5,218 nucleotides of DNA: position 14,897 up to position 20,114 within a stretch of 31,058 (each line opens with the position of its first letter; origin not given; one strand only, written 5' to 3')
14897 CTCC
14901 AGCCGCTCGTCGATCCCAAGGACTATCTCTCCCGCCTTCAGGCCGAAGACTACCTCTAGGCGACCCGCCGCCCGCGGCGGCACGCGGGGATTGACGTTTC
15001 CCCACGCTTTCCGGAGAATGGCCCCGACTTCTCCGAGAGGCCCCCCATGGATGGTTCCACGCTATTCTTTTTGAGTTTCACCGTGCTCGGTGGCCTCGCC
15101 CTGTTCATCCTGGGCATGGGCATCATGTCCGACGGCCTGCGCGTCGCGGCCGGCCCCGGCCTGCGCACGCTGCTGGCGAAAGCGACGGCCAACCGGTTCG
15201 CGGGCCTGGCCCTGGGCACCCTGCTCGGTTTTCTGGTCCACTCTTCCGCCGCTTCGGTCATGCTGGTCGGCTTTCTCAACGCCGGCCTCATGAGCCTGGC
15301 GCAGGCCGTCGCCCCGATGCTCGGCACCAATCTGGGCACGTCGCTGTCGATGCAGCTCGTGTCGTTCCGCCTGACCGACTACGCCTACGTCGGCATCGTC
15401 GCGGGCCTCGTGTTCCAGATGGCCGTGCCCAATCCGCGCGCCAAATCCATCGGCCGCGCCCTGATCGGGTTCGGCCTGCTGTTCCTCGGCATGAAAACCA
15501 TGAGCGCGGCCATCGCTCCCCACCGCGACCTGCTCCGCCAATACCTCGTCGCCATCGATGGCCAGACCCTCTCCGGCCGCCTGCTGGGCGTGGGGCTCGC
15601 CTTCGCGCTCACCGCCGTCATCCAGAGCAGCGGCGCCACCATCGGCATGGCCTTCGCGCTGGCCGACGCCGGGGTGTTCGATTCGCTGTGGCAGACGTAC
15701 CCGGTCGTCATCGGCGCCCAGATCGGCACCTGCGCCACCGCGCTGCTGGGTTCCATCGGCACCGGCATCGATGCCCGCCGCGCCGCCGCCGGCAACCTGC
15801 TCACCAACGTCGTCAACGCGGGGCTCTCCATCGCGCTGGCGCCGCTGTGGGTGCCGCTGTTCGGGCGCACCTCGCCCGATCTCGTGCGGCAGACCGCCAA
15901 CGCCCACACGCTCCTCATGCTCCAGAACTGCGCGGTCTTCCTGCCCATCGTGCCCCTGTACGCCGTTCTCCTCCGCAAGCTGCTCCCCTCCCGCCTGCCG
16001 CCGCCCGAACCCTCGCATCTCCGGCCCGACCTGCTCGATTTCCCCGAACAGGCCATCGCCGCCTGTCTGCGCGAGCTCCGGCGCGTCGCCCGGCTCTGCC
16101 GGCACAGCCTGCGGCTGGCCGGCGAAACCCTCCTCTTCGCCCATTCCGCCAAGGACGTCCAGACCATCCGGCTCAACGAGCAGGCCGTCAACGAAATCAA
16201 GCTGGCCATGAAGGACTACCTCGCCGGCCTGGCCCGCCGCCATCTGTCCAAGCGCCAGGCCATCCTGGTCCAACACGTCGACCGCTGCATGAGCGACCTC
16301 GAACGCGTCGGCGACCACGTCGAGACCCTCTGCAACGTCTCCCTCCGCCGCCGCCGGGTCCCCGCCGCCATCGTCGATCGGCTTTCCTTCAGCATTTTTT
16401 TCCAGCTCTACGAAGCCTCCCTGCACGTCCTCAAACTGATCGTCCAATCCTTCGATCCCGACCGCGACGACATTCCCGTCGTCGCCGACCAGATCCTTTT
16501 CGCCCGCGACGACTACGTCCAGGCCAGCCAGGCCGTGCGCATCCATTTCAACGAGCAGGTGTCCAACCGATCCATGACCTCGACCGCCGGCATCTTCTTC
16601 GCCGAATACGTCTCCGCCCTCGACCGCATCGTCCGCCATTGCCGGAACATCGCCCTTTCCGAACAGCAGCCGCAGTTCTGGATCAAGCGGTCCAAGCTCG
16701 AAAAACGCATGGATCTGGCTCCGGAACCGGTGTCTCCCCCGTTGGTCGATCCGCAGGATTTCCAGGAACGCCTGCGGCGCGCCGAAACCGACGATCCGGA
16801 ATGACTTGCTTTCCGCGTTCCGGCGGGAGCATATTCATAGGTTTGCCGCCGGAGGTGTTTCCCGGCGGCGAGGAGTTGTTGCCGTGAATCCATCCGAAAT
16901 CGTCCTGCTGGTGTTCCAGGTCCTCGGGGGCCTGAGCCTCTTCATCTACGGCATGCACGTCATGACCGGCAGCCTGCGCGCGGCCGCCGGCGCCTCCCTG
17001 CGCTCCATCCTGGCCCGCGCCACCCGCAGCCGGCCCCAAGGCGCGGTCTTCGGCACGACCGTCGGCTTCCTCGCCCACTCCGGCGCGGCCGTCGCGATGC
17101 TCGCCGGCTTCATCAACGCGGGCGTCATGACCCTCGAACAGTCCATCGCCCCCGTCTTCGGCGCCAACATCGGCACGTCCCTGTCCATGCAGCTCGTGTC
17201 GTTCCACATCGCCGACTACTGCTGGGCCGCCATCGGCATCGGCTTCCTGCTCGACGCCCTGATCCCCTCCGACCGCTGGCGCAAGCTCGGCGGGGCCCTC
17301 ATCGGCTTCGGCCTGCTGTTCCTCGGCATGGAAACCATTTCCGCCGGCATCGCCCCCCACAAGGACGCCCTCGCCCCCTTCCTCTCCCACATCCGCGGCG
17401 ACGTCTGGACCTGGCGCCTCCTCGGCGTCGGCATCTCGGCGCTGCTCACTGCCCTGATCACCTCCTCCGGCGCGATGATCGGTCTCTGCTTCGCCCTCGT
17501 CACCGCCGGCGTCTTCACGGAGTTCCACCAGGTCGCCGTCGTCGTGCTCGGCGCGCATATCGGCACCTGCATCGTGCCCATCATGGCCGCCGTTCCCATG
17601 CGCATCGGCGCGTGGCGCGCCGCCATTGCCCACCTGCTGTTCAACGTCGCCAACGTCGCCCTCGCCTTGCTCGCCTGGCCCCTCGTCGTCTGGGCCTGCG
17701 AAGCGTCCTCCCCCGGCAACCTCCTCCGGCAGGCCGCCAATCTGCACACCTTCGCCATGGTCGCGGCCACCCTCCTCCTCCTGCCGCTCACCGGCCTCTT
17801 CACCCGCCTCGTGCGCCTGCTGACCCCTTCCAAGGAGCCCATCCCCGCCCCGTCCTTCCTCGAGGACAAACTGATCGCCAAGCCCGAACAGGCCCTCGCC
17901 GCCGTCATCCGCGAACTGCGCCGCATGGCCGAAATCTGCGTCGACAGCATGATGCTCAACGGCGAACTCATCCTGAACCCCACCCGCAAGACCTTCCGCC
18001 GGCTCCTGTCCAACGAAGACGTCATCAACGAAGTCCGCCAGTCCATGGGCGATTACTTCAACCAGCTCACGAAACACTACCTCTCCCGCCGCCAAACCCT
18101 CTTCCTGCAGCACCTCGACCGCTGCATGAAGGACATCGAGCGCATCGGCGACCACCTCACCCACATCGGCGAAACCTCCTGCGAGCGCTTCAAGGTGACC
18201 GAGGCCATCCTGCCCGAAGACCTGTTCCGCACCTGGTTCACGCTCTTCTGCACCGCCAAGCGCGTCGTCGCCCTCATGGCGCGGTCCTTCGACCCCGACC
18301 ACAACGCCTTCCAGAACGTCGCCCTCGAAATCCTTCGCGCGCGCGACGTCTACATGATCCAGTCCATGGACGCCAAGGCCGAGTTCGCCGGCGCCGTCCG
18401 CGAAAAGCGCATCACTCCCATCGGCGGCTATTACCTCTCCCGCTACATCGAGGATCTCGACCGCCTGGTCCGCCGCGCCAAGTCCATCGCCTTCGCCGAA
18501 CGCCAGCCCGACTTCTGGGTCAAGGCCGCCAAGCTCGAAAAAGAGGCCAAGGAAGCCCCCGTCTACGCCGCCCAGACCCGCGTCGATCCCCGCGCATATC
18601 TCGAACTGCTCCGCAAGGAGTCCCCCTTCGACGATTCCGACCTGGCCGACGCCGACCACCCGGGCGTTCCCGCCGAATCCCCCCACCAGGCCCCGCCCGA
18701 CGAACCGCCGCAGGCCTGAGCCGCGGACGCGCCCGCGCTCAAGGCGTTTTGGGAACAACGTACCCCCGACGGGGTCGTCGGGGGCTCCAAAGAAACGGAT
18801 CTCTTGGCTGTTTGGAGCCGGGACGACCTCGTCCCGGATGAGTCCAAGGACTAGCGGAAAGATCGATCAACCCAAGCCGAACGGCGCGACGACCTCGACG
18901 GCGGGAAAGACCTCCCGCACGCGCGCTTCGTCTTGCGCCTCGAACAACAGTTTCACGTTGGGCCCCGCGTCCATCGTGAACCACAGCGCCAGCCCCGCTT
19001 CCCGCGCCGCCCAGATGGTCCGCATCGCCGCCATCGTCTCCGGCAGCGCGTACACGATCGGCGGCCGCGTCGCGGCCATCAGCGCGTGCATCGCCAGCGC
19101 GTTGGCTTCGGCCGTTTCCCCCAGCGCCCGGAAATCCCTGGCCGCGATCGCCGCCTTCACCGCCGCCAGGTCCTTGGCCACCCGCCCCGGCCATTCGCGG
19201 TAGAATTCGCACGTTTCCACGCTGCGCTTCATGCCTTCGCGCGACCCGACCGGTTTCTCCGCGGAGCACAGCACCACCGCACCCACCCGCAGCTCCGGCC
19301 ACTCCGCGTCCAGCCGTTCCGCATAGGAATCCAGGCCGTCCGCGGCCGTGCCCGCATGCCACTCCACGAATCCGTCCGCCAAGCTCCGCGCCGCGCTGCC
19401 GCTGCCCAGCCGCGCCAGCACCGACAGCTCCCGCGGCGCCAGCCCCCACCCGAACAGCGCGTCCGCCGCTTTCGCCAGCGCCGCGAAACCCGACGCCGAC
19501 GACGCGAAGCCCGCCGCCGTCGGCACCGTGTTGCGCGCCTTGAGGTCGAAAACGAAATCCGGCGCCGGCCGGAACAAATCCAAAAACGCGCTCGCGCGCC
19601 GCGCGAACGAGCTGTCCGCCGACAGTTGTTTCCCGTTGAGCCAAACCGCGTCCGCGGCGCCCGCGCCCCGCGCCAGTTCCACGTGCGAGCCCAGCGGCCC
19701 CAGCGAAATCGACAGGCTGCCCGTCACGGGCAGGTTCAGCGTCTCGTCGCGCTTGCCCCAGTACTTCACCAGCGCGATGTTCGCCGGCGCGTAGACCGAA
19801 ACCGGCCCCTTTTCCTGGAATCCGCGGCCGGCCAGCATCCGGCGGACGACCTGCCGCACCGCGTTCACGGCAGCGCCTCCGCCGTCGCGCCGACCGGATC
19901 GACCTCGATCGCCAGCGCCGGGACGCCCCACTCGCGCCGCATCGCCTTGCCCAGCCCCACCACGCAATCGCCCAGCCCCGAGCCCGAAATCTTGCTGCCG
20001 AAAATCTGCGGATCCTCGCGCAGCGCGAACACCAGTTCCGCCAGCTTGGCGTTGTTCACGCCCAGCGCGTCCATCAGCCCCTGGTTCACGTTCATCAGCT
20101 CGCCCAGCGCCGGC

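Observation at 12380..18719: Three tandem Na/Pi-cotransporter+PhoU paralogs after the ars genes, the first fused to a periplasmic PstS-like phosphate-binding domain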

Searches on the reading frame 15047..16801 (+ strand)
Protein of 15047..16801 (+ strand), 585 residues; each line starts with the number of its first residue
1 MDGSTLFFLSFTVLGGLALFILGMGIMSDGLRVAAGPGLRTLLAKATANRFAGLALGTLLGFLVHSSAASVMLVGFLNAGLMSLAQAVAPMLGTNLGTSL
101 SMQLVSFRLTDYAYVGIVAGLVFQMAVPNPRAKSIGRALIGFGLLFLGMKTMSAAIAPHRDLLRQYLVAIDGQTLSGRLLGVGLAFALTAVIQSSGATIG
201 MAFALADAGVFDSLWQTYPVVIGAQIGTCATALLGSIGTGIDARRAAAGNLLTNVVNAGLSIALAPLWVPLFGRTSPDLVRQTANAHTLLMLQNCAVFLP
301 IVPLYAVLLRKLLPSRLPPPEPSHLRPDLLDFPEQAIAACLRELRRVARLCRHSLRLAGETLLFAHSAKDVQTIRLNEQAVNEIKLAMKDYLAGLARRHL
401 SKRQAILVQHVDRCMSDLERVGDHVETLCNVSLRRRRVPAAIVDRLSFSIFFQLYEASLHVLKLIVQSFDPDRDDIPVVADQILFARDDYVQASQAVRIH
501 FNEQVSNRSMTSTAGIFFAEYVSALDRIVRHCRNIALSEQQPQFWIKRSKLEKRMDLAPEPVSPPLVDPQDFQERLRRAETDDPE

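Call 4: search_protein_families(library=ncbifam, proteins=[window:15047-16801:+], max_evalue=0.01)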
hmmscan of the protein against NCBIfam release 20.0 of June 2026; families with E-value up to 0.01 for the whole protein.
window:15047-16801:+ (585 aa): 4 families
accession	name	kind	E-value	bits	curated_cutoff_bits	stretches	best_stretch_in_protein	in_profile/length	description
TIGR00704.1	NaPi_cotrn_rel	hypoth_equivalog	2.3e-44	152.3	210.1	1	12-315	6-307/308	Na/Pi-cotransporter II-related protein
NF037997.1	Na_Pi_symport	subfamily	6.3e-42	144.1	50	1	17-306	5-291/294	Na/Pi symporter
TIGR01013.1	2a58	subfamily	7.6e-10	38.3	306.15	2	180-249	274-340/456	sodium-dependent inorganic phosphate transporter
TIGR02135.1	phoU_full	equivalog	4.6e-05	23.1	130.25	1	351-536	21-200/212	phosphate signaling complex protein PhoU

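Call 5: search_protein_families(library=pfam, proteins=[window:15047-16801:+], max_evalue=0.01)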
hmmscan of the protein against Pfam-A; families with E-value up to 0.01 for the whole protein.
window:15047-16801:+ (585 aa): 2 families
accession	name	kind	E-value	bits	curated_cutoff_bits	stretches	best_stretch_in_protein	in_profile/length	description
PF02690.20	Na_Pi_cotrans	-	1e-46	158.8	29.1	2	19-153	1-136/137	Na+/Pi-cotransporter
PF01895.24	PhoU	-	1.5e-05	25.7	23.5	1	344-429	1-86/89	PhoU domain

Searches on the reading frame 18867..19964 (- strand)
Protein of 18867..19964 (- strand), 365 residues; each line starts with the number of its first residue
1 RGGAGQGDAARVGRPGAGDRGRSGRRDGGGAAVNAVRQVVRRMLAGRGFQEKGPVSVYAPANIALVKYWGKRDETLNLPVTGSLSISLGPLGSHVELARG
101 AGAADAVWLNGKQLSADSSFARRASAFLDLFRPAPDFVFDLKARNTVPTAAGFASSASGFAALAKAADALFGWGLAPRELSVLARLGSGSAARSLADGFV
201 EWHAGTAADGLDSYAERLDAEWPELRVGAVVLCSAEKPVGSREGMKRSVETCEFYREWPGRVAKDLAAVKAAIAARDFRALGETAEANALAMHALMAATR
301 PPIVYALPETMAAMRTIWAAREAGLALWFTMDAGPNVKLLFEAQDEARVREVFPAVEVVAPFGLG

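Call 69: search_protein_families(library=pfam, proteins=[window:18867-19964:-], max_evalue=0.00001)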
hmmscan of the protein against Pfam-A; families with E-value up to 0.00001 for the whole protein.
window:18867-19964:- (365 aa): 3 families
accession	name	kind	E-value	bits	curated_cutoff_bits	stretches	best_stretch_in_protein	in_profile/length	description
PF22700.2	MVD-like_N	-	4.5e-47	160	27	1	59-215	1-157/157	Diphosphomevalonate decarboxylase-like N-terminal domain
PF18376.6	MDD_C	-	1e-16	61.8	23.2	1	231-352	5-129/186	Mevalonate 5-diphosphate decarboxylase C-terminal domain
PF00288.32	GHMP_kinases_N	-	6.1e-07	30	22.3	1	135-189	15-68/87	GHMP kinases N terminal domain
